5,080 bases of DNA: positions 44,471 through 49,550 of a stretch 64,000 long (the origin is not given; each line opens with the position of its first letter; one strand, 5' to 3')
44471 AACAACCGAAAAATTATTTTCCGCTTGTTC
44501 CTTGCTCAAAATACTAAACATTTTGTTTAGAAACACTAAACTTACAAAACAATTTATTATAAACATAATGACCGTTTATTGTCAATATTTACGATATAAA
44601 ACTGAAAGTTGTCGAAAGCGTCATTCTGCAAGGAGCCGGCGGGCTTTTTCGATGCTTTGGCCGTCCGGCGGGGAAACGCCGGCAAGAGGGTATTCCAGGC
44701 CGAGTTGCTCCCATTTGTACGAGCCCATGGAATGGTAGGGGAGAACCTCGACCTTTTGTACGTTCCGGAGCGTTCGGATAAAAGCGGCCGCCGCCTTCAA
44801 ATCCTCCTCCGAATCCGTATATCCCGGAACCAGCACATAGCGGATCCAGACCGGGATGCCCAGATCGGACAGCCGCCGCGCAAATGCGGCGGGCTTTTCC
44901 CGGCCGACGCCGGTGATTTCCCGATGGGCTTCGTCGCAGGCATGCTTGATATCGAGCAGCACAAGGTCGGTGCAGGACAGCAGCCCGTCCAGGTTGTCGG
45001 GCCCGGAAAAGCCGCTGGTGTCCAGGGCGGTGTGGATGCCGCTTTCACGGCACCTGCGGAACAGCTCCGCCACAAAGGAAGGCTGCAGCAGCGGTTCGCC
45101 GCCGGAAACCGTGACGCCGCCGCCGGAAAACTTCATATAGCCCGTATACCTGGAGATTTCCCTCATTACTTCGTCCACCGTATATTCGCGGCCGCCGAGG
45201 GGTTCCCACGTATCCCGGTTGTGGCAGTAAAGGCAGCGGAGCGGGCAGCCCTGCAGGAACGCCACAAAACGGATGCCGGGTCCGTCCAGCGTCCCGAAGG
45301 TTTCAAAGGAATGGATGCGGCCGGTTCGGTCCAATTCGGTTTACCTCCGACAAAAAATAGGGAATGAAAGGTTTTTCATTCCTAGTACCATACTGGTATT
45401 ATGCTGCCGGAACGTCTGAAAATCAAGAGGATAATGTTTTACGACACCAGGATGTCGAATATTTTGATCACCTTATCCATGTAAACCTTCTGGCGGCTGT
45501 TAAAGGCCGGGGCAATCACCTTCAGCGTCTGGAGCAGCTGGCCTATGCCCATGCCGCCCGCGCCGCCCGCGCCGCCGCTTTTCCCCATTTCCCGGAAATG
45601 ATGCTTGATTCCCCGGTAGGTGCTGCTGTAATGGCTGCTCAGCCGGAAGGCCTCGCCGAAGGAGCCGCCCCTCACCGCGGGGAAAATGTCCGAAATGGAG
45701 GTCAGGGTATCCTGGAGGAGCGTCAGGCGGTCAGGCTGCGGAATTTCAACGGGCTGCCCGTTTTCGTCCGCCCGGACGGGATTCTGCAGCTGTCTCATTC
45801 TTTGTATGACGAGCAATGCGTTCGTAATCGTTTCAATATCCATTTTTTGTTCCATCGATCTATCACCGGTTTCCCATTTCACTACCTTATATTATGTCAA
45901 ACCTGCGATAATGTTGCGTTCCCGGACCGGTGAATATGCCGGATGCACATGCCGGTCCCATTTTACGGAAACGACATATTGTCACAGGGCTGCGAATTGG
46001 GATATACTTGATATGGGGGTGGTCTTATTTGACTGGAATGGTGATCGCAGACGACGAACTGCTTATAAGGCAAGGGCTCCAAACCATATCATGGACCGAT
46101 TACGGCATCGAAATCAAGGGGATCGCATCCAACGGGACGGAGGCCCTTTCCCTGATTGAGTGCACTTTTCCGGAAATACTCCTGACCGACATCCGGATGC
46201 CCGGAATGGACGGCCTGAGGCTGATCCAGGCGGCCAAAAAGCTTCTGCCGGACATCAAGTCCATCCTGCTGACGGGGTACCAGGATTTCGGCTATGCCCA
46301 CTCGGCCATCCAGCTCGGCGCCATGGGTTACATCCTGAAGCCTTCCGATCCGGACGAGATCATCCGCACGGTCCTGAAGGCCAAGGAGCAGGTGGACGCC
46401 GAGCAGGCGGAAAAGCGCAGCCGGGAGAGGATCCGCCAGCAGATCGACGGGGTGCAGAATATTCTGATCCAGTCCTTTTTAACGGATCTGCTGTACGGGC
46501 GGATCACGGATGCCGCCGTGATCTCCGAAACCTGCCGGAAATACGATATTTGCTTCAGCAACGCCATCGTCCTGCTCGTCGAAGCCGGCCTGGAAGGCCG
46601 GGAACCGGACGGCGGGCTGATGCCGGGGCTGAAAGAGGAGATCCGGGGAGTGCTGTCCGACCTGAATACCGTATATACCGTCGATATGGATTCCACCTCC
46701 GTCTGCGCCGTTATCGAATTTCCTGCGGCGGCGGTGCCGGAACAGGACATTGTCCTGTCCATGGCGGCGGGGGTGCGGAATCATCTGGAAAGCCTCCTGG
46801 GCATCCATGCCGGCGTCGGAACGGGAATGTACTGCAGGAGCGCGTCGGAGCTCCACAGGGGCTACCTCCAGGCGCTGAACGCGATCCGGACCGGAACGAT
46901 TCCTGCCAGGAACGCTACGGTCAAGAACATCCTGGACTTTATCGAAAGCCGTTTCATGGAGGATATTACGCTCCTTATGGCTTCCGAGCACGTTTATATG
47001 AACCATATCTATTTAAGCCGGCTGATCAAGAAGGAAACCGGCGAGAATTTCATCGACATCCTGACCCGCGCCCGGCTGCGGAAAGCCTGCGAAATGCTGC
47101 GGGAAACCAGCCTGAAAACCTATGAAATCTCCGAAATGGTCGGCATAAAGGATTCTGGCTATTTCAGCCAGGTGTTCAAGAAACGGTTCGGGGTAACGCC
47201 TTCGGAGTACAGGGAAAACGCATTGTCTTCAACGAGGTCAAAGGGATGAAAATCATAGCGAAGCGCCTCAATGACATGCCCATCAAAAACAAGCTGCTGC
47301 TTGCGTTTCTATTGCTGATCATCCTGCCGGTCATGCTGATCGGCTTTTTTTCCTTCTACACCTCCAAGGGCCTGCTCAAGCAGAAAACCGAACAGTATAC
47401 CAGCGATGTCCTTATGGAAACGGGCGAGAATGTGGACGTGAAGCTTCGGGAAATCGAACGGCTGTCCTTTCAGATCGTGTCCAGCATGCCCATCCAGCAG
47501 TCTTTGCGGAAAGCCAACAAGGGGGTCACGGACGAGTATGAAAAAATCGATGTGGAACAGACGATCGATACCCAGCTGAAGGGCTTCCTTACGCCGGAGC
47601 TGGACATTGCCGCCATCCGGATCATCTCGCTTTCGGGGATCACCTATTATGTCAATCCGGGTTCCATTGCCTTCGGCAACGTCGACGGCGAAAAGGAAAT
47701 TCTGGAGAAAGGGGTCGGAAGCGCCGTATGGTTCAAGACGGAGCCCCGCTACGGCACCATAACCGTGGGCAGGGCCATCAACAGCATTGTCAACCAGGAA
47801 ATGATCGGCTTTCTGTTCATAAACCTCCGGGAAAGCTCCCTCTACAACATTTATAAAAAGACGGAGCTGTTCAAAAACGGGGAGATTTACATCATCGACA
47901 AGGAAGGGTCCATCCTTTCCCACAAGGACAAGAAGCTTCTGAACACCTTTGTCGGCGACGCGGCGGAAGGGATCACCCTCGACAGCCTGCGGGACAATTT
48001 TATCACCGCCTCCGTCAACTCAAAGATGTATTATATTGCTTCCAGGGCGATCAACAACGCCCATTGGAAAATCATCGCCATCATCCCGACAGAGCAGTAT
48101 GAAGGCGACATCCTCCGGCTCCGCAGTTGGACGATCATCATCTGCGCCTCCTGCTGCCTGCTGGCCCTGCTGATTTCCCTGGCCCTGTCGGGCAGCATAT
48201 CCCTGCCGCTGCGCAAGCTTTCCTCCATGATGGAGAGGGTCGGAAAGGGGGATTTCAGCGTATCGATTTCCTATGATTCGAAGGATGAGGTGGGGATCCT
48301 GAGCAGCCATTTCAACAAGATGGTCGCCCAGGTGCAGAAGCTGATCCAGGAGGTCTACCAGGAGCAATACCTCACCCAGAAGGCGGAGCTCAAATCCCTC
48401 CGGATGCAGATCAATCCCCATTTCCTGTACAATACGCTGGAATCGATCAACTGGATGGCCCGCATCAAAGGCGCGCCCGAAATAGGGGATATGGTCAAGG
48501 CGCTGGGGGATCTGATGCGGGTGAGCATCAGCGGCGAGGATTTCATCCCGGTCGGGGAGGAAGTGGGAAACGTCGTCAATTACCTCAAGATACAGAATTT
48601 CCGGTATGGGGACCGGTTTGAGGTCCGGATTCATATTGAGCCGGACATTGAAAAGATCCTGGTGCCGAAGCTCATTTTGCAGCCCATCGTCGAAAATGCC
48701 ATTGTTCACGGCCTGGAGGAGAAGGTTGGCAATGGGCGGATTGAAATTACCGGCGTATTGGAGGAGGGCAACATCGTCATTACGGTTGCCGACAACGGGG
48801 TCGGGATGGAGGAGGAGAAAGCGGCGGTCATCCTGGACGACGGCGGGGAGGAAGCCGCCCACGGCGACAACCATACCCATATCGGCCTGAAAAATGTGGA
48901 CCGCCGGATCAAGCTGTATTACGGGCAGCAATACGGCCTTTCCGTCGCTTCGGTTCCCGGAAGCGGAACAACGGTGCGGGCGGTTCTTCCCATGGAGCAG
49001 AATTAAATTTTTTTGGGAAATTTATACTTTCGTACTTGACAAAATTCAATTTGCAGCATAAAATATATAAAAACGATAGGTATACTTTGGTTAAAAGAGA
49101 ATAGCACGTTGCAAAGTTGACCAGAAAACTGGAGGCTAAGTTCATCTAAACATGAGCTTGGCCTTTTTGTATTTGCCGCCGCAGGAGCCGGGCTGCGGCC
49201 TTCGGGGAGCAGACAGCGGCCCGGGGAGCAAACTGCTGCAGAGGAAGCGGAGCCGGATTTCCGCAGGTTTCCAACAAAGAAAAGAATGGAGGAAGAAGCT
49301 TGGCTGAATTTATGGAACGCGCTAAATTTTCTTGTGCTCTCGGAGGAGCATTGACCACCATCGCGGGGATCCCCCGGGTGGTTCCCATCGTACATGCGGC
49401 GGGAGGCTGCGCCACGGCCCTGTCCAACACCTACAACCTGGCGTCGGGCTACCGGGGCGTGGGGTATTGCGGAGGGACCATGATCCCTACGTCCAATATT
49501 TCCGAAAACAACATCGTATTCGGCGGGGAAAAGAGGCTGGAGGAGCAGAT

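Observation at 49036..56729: NifH-less nitrogenase-like (NifD/K-type) pair in one operon with cysK, a NifX-like carrier and a sulfonate/taurine-type ABC importer: candidate new sulfur-salvage system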

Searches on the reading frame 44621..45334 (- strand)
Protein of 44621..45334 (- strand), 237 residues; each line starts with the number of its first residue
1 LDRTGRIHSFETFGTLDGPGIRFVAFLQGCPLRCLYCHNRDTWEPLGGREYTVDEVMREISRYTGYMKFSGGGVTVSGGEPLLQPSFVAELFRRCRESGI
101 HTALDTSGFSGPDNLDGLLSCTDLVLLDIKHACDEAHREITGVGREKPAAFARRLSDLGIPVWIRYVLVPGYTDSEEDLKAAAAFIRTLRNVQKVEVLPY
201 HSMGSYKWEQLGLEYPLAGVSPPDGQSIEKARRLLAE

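Call 38: search_protein_families(library=pfam, proteins=[window:44621-45334:-], max_evalue=0.001)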
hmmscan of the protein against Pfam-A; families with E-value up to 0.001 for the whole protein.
window:44621-45334:- (237 aa): 2 families
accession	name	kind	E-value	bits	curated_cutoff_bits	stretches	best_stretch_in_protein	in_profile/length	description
PF04055.27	Radical_SAM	-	3.2e-28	99.4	29.5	1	26-179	3-162/166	Radical SAM superfamily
PF13353.11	Fer4_12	-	2.2e-18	67.3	22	1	16-137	1-123/137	4Fe-4S single cluster domain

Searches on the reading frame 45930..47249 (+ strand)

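Call 38: search_protein_families(library=pfam, proteins=[window:45930-47249:+], max_evalue=0.001)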
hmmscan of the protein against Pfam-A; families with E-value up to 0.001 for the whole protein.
window:45930-47249:+ (439 aa): 4 families
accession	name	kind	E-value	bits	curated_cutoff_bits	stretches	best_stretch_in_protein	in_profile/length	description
PF00072.30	Response_reg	-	2.1e-21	76.6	30.2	1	38-148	2-110/111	Response regulator receiver domain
PF12833.13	HTH_18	-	3.8e-19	69.2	33.6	1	353-429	3-79/80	Helix-turn-helix domain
PF00165.29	HTH_AraC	-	3.5e-12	46.6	26.6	1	399-428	13-41/42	Bacterial regulatory helix-turn-helix proteins, AraC family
PF17853.6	GGDEF_2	-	4.4e-06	27.4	24.5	1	228-320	36-115/116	GGDEF-like domain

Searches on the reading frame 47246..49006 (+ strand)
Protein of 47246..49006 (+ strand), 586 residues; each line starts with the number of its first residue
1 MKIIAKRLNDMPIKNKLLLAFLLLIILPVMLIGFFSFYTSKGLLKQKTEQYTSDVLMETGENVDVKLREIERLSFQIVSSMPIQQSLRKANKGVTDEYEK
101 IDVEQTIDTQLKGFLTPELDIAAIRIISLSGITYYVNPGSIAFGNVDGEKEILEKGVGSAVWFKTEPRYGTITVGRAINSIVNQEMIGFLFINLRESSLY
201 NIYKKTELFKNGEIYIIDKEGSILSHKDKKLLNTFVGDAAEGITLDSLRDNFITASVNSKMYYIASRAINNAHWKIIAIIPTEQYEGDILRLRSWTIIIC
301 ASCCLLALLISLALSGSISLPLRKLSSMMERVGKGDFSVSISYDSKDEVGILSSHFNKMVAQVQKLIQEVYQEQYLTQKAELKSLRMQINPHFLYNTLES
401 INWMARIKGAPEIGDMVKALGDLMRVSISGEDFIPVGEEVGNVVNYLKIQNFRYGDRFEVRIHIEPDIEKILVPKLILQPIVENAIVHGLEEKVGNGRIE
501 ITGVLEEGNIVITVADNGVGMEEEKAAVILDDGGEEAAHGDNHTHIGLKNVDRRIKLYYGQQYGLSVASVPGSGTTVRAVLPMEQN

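Call 38: search_protein_families(library=pfam, proteins=[window:47246-49006:+], max_evalue=0.001)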
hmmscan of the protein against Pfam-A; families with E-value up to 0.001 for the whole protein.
window:47246-49006:+ (586 aa): 4 families
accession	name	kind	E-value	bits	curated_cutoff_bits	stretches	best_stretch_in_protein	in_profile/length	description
PF06580.19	His_kinase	-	1.7e-25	89.5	25.2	1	380-458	1-81/81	Histidine kinase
PF02743.24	dCache_1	-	1.2e-13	51.6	45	1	44-278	3-239/240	Cache domain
PF02518.31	HATPase_c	-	6.9e-13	49.5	26.4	1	476-584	8-110/111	Histidine kinase-, DNA gyrase B-, and HSP90-like ATPase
PF00672.30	HAMP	-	1e-12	48.6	25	1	314-364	2-52/53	HAMP domain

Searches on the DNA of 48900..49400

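Call 7: search_rna_families(source=window, start=48900, end=49400, threshold=evalue, max_evalue=5, show_alignments=2)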
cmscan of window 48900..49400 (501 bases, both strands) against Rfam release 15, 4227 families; matches with E-value up to 5: 2.
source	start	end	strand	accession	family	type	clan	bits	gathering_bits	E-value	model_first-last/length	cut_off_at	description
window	49188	49224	-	RF01791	F6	Gene; sRNA;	-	16.2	46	4.3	10-48/57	no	F6 TB sRNA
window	48900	48935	-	RF03354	mir-459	Gene; miRNA;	-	14.6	62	2.6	1-36/81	3'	mir-459 microRNA precursor family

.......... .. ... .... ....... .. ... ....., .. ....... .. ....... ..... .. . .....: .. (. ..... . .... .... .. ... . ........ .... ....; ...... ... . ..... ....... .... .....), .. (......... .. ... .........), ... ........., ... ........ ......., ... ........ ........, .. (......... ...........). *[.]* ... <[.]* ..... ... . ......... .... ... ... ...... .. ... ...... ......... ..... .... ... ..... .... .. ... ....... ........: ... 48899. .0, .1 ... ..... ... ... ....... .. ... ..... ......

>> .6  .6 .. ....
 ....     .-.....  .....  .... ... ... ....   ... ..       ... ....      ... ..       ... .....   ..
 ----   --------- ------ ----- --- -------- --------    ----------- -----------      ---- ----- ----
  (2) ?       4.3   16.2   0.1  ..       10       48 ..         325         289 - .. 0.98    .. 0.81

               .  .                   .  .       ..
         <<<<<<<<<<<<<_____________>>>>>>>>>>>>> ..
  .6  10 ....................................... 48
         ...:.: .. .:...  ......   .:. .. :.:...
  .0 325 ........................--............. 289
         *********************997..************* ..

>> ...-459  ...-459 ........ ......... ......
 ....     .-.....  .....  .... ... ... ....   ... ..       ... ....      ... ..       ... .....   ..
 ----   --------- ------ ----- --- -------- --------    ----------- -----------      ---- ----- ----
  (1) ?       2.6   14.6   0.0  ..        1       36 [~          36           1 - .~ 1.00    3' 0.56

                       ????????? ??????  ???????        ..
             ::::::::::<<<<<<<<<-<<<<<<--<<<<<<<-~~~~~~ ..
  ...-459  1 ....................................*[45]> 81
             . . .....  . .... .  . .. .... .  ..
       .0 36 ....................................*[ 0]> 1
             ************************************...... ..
